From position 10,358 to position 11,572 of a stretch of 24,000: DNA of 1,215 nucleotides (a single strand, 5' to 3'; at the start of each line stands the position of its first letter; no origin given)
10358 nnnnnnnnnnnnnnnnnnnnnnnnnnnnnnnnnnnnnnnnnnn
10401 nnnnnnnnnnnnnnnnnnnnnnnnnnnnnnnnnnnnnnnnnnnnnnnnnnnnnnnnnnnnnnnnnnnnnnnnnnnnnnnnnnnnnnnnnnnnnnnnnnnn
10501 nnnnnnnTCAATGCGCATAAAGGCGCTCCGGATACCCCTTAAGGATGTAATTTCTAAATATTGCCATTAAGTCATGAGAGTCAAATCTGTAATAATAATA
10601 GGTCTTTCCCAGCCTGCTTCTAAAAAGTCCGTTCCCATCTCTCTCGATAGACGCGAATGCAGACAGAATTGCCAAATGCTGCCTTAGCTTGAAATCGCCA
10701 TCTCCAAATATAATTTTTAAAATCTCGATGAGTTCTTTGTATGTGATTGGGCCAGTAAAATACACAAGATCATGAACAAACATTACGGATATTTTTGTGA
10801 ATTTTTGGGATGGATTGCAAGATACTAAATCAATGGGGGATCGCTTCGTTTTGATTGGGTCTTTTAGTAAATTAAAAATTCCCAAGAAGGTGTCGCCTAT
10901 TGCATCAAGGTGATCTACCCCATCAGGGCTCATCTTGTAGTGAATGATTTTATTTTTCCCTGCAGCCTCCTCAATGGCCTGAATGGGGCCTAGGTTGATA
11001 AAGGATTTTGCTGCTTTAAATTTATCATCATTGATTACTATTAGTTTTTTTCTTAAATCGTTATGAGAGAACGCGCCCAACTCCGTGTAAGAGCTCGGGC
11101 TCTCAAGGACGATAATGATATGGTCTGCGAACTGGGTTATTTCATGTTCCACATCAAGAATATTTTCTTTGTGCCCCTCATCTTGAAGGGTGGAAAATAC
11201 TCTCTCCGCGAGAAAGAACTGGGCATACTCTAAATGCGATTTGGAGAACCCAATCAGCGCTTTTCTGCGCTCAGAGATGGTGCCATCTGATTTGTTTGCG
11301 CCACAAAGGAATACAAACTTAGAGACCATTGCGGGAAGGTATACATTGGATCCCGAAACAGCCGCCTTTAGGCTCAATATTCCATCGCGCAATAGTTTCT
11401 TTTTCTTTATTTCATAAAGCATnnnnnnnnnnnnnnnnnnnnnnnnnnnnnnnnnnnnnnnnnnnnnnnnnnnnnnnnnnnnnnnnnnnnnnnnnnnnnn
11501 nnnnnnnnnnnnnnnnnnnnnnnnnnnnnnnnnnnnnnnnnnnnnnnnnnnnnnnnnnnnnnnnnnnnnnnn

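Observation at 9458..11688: AT-rich 2.2-kb island is a self-contained two-gene retron (effector then RT) with Sen2/St85-like order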

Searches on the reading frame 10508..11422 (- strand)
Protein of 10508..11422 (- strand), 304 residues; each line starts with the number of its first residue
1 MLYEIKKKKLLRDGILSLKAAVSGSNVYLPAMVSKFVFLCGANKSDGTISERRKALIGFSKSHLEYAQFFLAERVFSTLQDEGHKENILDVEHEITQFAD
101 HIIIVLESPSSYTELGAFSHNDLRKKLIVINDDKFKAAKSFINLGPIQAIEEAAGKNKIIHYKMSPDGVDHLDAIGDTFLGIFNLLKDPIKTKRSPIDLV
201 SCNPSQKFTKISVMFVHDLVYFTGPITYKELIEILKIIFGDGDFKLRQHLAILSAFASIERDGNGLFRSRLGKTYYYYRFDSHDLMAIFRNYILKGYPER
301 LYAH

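Call 3: search_protein_families(library=padloc, proteins=[window:10508-11422:-], max_evalue=0.01)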
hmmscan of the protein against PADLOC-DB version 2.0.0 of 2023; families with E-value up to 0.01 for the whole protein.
window:10508-11422:- (304 aa): 3 families
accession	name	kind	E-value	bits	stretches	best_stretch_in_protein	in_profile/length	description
PDLC02928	NDT_II-A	-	2.2e-46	156.5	1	26-283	14-250/279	-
PDLC02930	NDT_II-A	-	2.1e-33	114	1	35-279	24-252/272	-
PDLC02929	NDT_II-A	-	1.7e-10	39.1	1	36-162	47-174/199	-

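Call 4: search_protein_families(library=pfam, proteins=[window:10508-11422:-], max_evalue=0.1)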
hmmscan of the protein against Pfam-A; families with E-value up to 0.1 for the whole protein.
window:10508-11422:- (304 aa): 0 families

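Call 5: search_protein_families(library=ncbifam, proteins=[window:10508-11422:-], max_evalue=0.1)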
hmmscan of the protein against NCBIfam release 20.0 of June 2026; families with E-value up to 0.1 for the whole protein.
window:10508-11422:- (304 aa): 1 family
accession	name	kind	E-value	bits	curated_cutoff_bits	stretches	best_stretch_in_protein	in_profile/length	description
NF038232.1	STM3845_fam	equivalog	1.6e-56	192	100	1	26-283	2-261/277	retron St85 family effector protein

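Call 12: find_homologous_proteins(query=window:10508-11422:-)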
Query window:10508-11422:- (304 aa): 239 proteins with E <= 0.001 among 1905 candidates; the best 120 are listed.
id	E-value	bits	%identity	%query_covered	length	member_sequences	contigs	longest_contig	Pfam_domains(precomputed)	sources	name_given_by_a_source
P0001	9.9e-198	673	100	100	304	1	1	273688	PF28093.1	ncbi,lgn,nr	ncbi:MAG: retron St85 family effector protein [Moraxellaceae bacterium]|nr:retron St85 family effect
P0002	8.9e-125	434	65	100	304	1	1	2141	PF28093.1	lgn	-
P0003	1.1e-124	434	64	100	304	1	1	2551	PF28093.1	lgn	-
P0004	1.1e-124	434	64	100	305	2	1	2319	PF28093.1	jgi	jgi:hypothetical protein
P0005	7.5e-122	424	64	100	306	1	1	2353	PF28093.1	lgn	-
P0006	1.8e-121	423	63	100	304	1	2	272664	PF28093.1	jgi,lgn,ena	-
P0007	1.5e-120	420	62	99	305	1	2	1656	PF28093.1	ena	-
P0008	9.1e-119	414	61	100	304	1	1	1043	PF28093.1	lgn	-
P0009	1.2e-118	414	60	100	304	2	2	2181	PF28093.1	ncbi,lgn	-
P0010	4.2e-118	412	60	100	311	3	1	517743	PF28093.1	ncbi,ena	-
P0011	1.5e-117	410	62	100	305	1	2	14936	PF28093.1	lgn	-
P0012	1.6e-117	410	64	94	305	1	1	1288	PF28093.1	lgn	-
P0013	2.4e-117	410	61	100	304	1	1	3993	PF28093.1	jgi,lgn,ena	-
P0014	3.7e-117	409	61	100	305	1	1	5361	PF28093.1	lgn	-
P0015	4.2e-117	409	61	94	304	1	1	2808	PF28093.1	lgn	-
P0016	4.2e-116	406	62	99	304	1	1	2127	PF28093.1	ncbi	-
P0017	1.2e-115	404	62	100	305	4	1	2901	PF28093.1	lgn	-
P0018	1.9e-115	403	62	100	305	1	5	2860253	PF28093.1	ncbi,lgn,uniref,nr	ncbi:retron St85 family effector protein [Vibrio breoganii]|uniref:retron St85 family effector prote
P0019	3.1e-115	403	60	100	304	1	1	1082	PF28093.1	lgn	-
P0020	6.8e-115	402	59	100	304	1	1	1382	PF28093.1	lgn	-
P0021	8.4e-115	401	62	100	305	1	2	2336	PF28093.1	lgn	-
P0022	2.4e-114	400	61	99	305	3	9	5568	PF28093.1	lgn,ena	-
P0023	3.7e-114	399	60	100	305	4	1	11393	PF28093.1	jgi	jgi:hypothetical protein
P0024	8.4e-114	398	63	100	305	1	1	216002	PF28093.1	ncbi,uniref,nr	ncbi:retron St85 family effector protein [Dickeya undicola]|uniref:Uncharacterized protein n=1 Tax=D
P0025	9.8e-114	398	59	100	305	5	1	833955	PF28093.1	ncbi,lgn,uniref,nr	ncbi:retron St85 family effector protein [Methylotenera sp.]|uniref:retron St85 family effector prot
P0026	1.0e-113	398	59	100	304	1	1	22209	PF28093.1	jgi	jgi:hypothetical protein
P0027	1.1e-113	398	60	99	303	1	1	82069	PF28093.1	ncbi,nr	ncbi:MAG TPA: retron St85 family effector protein [Sideroxyarcus sp.]|nr:retron St85 family effector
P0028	1.8e-113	397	63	100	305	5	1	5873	PF28093.1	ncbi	-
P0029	3.1e-113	396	60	100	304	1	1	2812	PF28093.1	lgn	-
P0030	3.7e-113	396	61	100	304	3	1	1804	PF28093.1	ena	-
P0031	5.5e-113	395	63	100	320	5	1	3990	PF28093.1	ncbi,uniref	ncbi:retron St85 family effector protein, partial [Dickeya dianthicola]|uniref:retron St85 family ef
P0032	8.8e-113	395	60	99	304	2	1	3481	PF28093.1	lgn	-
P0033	1.1e-112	394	61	100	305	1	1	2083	PF28093.1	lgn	-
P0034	1.1e-112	394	61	100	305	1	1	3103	PF28093.1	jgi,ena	-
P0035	1.4e-112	394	60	100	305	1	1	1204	PF28093.1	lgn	-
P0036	1.7e-112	394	60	100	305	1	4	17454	PF28093.1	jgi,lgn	jgi:hypothetical protein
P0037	3.3e-112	393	60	100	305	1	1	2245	PF28093.1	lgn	-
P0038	7.1e-112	392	64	89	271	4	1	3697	PF28093.1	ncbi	-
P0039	7.9e-112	392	59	100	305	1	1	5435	PF28093.1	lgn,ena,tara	tara:strand:- start:1588 stop:2505 length:918 start_codon:yes stop_codon:yes gene_type:complete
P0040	8.8e-112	391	60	100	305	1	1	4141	PF28093.1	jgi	jgi:hypothetical protein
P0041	9.0e-112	391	60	100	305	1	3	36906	PF28093.1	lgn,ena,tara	tara:strand:+ start:12614 stop:13531 length:918 start_codon:yes stop_codon:yes gene_type:complete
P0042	1.1e-111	391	60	99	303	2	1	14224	PF28093.1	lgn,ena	-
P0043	1.2e-111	391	60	100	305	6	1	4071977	PF28093.1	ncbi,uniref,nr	ncbi:retron St85 family effector protein [Gallaecimonas mangrovi]|uniref:retron St85 family effector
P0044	1.3e-111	391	59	100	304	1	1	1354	PF28093.1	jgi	jgi:hypothetical protein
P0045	1.6e-111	391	59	100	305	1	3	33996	PF28093.1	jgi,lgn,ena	-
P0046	1.7e-111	390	60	100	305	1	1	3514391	PF28093.1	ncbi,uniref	ncbi:retron St85 family effector protein [Zhongshania arctica]|uniref:Retron St85 family effector pr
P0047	2.4e-111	390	61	100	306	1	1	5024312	PF28093.1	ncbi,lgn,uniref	ncbi:retron St85 family effector protein [Microbulbifer sp. SSSA007]|uniref:retron St85 family effec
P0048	2.7e-111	390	60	100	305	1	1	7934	PF28093.1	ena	-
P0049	3.3e-111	390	60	100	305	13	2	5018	PF28093.1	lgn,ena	-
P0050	7.0e-111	388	58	100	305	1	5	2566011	PF28093.1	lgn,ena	-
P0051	9.0e-111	388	59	99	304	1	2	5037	PF28093.1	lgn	-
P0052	1.0e-110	388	60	100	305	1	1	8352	PF28093.1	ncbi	-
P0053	1.2e-110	388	60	100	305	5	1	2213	PF28093.1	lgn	-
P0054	1.6e-110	387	59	100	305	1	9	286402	PF28093.1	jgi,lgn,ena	-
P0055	1.8e-110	387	60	100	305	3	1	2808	PF28093.1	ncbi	-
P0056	2.0e-110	387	59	100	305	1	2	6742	PF28093.1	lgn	-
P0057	2.5e-110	387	60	100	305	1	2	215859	PF28093.1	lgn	-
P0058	2.5e-110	387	62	100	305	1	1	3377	PF28093.1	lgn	-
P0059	4.7e-110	386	60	100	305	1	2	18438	PF28093.1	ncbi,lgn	-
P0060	6.9e-110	385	59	100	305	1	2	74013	PF28093.1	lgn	-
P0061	7.2e-110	385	60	100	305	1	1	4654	PF28093.1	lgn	-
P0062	1.9e-109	384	59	100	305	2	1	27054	PF28093.1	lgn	-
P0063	1.9e-109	384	60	100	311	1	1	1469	PF28093.1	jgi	-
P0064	1.8e-108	381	59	100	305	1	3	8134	PF28093.1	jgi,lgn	-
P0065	2.4e-108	380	59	100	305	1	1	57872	PF28093.1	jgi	jgi:hypothetical protein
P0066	2.8e-108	380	58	100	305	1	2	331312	PF28093.1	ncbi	-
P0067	4.6e-108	379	57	100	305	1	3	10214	PF28093.1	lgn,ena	-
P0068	5.0e-108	379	57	100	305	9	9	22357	PF28093.1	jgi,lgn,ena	jgi:hypothetical protein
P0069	1.7e-107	377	59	100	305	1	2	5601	PF28093.1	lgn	-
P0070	6.7e-107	375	58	100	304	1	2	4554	PF28093.1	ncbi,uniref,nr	ncbi:retron St85 family effector protein [Endozoicomonas arenosclerae]|uniref:retron St85 family eff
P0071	2.3e-106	374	57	100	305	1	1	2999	PF28093.1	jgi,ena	-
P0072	4.4e-106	373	58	99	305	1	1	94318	PF28093.1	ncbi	-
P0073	7.9e-106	372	57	100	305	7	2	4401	PF28093.1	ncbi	-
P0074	9.1e-106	372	57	100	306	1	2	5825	PF28093.1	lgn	-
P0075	1.4e-105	371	58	100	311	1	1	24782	PF28093.1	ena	-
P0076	2.5e-105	370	57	100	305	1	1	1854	PF28093.1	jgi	jgi:hypothetical protein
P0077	6.4e-105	369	55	100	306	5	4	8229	PF28093.1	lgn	-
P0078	9.3e-105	368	58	100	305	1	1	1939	PF28093.1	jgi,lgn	jgi:hypothetical protein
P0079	2.1e-104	367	55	100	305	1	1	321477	PF28093.1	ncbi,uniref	ncbi:retron St85 family effector protein [Halomonas elongata]|uniref:retron St85 family effector pro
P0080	2.5e-104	367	55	100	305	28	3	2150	PF28093.1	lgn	-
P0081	3.2e-104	367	56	99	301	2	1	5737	PF28093.1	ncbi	-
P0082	7.9e-104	365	56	100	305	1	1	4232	PF28093.1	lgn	-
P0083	7.9e-104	365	55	100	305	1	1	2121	PF28093.1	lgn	-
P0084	8.2e-104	365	55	100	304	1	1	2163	PF28093.1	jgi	-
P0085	8.4e-104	365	56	100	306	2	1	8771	PF28093.1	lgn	-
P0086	5.5e-103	363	56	98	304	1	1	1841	PF28093.1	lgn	-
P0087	1.2e-102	361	55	100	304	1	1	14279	PF28093.1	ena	-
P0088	1.6e-102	361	61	91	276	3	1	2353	PF28093.1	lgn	-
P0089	1.9e-102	361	59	91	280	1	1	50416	PF28093.1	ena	-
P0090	4.2e-102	360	56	100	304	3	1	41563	PF28093.1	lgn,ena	-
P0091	5.6e-102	359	56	100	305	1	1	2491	PF28093.1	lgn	-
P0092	2.5e-101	357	55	100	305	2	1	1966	PF28093.1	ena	-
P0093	2.6e-101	357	56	100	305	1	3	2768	PF28093.1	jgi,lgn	-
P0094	3.0e-101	357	54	100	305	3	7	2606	PF28093.1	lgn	-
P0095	3.2e-101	357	52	100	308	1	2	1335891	PF28093.1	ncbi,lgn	ncbi:MAG: retron St85 family effector protein [Gammaproteobacteria bacterium]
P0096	9.9e-101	355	58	91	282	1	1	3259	PF28093.1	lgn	-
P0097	7.6e-100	352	54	100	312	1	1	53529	PF28093.1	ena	-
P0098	4.0e-99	350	55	100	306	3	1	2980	PF28093.1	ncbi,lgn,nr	ncbi:MAG: hypothetical protein HGA49_12300 [Eubacteriaceae bacterium]|nr:hypothetical protein [Eubac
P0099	5.3e-99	349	54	100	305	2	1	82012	PF28093.1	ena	-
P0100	6.2e-99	349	54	100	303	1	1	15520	PF28093.1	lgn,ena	-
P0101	6.7e-99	349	55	100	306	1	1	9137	PF28093.1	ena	-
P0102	3.1e-98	347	55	100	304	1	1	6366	PF28093.1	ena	-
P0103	6.8e-98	346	53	95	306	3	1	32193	PF28093.1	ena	-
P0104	6.9e-98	346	53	100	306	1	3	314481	PF28093.1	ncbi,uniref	ncbi:MAG: retron St85 family effector protein [Saccharospirillum sp.]|uniref:retron St85 family effe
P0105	1.0e-97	345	53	100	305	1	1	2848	PF28093.1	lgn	-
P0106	1.2e-97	345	54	100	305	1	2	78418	PF28093.1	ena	-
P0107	1.7e-97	345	54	100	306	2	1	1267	PF28093.1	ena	-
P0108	2.6e-97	344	56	99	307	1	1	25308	PF28093.1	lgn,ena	-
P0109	3.9e-97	343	53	100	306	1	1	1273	PF28093.1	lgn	-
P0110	4.2e-97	343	54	100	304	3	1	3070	PF28093.1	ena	-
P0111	8.5e-97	342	55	94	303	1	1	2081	PF28093.1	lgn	-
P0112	9.8e-97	342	52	100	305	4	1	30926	PF28093.1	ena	-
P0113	2.2e-96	341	52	100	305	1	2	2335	PF28093.1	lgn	-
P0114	3.0e-96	340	53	100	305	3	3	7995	PF28093.1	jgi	-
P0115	3.9e-96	340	55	100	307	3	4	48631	PF28093.1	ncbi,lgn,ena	-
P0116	4.7e-96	340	53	100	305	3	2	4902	PF28093.1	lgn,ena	-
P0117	9.6e-96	339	52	100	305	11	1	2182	PF28093.1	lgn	-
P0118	1.0e-95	339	53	100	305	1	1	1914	PF28093.1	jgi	-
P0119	5.6e-95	336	63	82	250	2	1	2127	PF28093.1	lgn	-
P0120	9.8e-95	335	53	100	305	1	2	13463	PF28093.1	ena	-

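Call 13: search_solved_structures(query=window:10508-11422:-, max_evalue=1, show_alignments=2)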
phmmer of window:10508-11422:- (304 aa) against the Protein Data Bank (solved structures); distinct sequences matched with E-value up to 1: 2.
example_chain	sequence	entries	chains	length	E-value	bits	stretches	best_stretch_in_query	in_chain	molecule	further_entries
7v9x_C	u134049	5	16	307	5.9e-17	65.3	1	26-157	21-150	retron St85 family effector protein | Retron Ec86 putative ribosyltransferase/DNA-binding protein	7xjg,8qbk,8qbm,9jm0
8qbl_G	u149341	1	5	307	4.1e-16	62.5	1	26-157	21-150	Retron Ec86 putative ribosyltransferase/DNA-binding protein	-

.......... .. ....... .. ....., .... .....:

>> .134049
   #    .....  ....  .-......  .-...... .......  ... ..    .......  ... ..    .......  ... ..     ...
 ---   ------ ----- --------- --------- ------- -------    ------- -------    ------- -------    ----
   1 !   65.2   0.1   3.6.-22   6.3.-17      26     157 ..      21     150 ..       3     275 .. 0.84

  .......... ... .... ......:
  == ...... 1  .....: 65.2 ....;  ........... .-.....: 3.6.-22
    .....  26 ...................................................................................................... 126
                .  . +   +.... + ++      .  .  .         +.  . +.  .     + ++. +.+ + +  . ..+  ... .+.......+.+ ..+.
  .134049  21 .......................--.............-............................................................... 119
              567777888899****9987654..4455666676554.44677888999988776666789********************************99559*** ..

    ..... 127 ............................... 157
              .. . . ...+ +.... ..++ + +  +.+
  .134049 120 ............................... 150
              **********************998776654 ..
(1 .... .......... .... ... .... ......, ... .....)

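Call 27: search_dna_similar(query=window:10508-11422:-, collection=plasmids, mode=protein, max_rows=12)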
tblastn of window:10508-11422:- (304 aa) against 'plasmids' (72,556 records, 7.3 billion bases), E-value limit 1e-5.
Records with a match: 3; places in all: 3; records where one place covers at least 80% of the query: 0.
Best place of each record, by identity: <60% 3.
By first word of the organism name: Escherichia 2; Bacillus 1.
By predicted mobility (MOB-suite, as given by PLSDB): non-mobilizable 3.
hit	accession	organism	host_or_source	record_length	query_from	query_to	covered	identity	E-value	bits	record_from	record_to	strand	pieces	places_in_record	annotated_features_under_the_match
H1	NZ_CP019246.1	Escherichia coli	Homo sapiens,urine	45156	32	234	67%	30.4%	3e-12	74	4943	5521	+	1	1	retron St85 family effector protein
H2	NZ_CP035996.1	Bacillus mycoides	cell culture,soil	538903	37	248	70%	26.4%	1e-8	63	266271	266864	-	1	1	retron St85 family effector protein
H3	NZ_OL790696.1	Escherichia coli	-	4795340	12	148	45%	30.3%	1e-6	57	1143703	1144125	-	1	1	none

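Call 37: find_encoding_contigs(protein=P0001, flank=6000, max_places=6)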
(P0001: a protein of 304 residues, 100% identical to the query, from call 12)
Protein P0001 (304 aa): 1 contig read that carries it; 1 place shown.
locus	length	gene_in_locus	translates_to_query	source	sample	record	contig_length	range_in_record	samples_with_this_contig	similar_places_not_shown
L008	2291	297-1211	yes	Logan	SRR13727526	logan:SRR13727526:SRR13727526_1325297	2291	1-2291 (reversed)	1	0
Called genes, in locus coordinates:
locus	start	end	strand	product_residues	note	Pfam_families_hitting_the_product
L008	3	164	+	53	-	?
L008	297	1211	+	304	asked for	PF28093:STM3845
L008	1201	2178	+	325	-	PF00078:RVT_1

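Call 41: predict_structure(alignment_id=A3)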
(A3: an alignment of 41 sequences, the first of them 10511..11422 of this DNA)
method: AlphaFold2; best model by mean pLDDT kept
length: 304 residues; sequences in the alignment: 41
mean_pLDDT: 86.4   pTM: 0.83
mean pLDDT of the five models: 86.4, 86.3, 85.0, 84.8, 82.6
residues with pLDDT >= 90: 148; 70-90: 124; 50-70: 30; < 50: 2
segments of 3 or more residues with pLDDT < 50: none
pLDDT, mean of each block of 10 residues (from residue 1): 96 96 94 89 83 92 90 77 67 75 81 66 86 76 66 87 86 90 94 89 88 95 95 97 90 88 90 92 93 92 68
secondary structure, 60 per line:
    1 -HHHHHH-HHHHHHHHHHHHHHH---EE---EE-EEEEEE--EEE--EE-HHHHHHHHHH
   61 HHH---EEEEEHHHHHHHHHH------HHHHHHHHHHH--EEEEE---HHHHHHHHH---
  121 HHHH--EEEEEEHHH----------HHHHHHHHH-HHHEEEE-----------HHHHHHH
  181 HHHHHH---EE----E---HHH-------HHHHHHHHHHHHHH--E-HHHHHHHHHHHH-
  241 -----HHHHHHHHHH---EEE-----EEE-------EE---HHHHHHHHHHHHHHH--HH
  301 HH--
elements in order: H2-7 H9-23 E35-40 E43-45 H51-63 E67-71 H72-81 H88-98 E101-105 H109-117 H121-124 E127-132 H146-154 E159-162 H174-186 H210-223 H228-239 H246-255 E259-261 E267-269 H282-296 H299-302

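Call 43: fold_search(model_id=the predicted structure, library=pdb)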
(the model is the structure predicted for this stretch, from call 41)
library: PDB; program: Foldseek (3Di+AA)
matches with E <= 10: 724; with E <= 0.001: 3
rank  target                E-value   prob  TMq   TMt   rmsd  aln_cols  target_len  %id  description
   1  7xjg_J                2.3e-11  1.00  0.47  0.46   8.1       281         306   21  Cryo-EM structure of E.coli retron-Ec86 in complex with its effector at 2.5 angstrom (released 2022-09-14)
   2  8qbk_E                5.8e-11  1.00  0.55  0.56   7.5       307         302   22  Retron-Eco1 filament with ADP-ribosylated Effector (local map with 1 segment) (released 2024-06-05)
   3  8qbl_E                2.2e-10  1.00  0.55  0.55   7.5       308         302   22  Retron-Eco1 filament with inactive effector (E106A, 2 segments) (released 2024-06-05)
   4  6hlu_A                8.7e-03  0.69  0.28  0.13  13.6       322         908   10  Crystal structure of the LRR-Roc-COR domain of the Chlorobium tepidum Roco protein (released 2018-12-26)
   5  8fo8_C                3.2e-02  0.54  0.28  0.06  11.2       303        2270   10  Cryo-EM structure of Rab29-LRRK2 complex in the LRRK2 dimer state (released 2024-01-03)
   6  9emw_A                4.3e-02  0.93  0.30  0.51   6.0       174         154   16  Nucleoside 2'deoxyribosyltransferase from Chroococcidiopsis thermalis PCC 7203 Y7F Mutant bound to ImmH-Forodesine (released 2025-05-14)
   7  9emx_A                4.3e-02  0.91  0.30  0.51   6.1       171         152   14  Nucleoside 2'deoxyribosyltransferase from Chroococcidiopsis thermalis PCC 7203 Double Mutant Y7F A9S bound to Cordycep (released 2025-05-07)
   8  9e2p_A                4.3e-02  0.44  0.27  0.16  18.4       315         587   12  Complex of Human MIRO1 and TRAK1 Binding Site-2 (L570-R613) (released 2025-07-09)
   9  8rh3_A                5.1e-02  0.85  0.27  0.46   7.9       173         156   14  Nucleoside 2'deoxyribosyltransferase from Chroococcidiopsis thermalis PCC 7203 WT bound to Gemcitabine (released 2024-02-21)
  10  2fna_A                5.4e-02  0.11  0.17  0.15  21.0       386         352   10  Crystal structure of an archaeal aaa+ atpase (sso1545) from sulfolobus solfataricus p2 at 2.00 A resolution (released 2006-02-07)
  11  8pqq_D                6.4e-02  0.87  0.29  0.48   6.3       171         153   14  Nucleoside 2'deoxyribosyltransferase from Chroococcidiopsis thermalis PCC 7203 E88Q Mutant bound to Clofarabine (released 2024-02-21)
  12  7piv_A                8.6e-02  0.33  0.19  0.28  10.8       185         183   14  Active Melanocortin-4 receptor (MC4R)- Gs protein complex bound to agonist NDP-alpha-MSH at 2.86 A resolution. (released 2021-11-17)
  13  8pqs_D                1.1e-01  0.69  0.28  0.47   6.3       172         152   13  Nucleoside 2'deoxyribosyltransferase from Chroococcidiopsis thermalis PCC 7203 E88A Mutant (released 2024-02-21)
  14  9emx_B                1.3e-01  0.60  0.26  0.44   6.9       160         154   12  Nucleoside 2'deoxyribosyltransferase from Chroococcidiopsis thermalis PCC 7203 Double Mutant Y7F A9S bound to Cordycep (released 2025-05-07)
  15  8fo2_E                1.3e-01  0.33  0.30  0.07  10.8       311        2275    9  Cryo-EM structure of Rab29-LRRK2 complex in the LRRK2 monomer state (released 2024-01-03)
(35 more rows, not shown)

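Call 81: find_encoding_contigs(protein=P0002, flank=5000, max_places=2)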
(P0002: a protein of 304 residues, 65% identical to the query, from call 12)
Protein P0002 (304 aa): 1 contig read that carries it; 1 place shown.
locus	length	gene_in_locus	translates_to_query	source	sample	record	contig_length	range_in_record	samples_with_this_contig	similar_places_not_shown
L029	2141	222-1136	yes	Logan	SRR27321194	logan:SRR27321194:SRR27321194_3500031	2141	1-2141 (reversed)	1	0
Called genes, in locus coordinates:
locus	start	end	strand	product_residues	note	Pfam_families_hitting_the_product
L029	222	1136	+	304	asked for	PF28093:STM3845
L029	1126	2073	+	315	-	PF00078:RVT_1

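Call 82: find_encoding_contigs(protein=P0003, flank=5000, max_places=2)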
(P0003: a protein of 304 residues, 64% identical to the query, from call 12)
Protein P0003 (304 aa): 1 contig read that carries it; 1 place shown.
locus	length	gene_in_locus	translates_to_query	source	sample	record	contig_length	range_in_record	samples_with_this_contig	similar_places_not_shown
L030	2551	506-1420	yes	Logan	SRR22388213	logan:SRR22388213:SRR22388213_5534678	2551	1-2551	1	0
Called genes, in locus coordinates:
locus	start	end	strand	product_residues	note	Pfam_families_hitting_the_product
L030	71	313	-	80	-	-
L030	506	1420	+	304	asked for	PF28093:STM3845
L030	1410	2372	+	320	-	PF00078:RVT_1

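Call 83: find_encoding_contigs(protein=P0005, flank=5000, max_places=2)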
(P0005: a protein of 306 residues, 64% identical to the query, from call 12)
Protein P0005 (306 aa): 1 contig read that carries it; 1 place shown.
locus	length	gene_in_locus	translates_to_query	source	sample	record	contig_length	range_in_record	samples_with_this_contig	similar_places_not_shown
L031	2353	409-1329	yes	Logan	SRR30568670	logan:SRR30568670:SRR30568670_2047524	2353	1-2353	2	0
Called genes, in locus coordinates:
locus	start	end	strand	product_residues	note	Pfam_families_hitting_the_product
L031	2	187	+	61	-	?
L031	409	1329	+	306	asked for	PF28093:STM3845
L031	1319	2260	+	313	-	PF00078:RVT_1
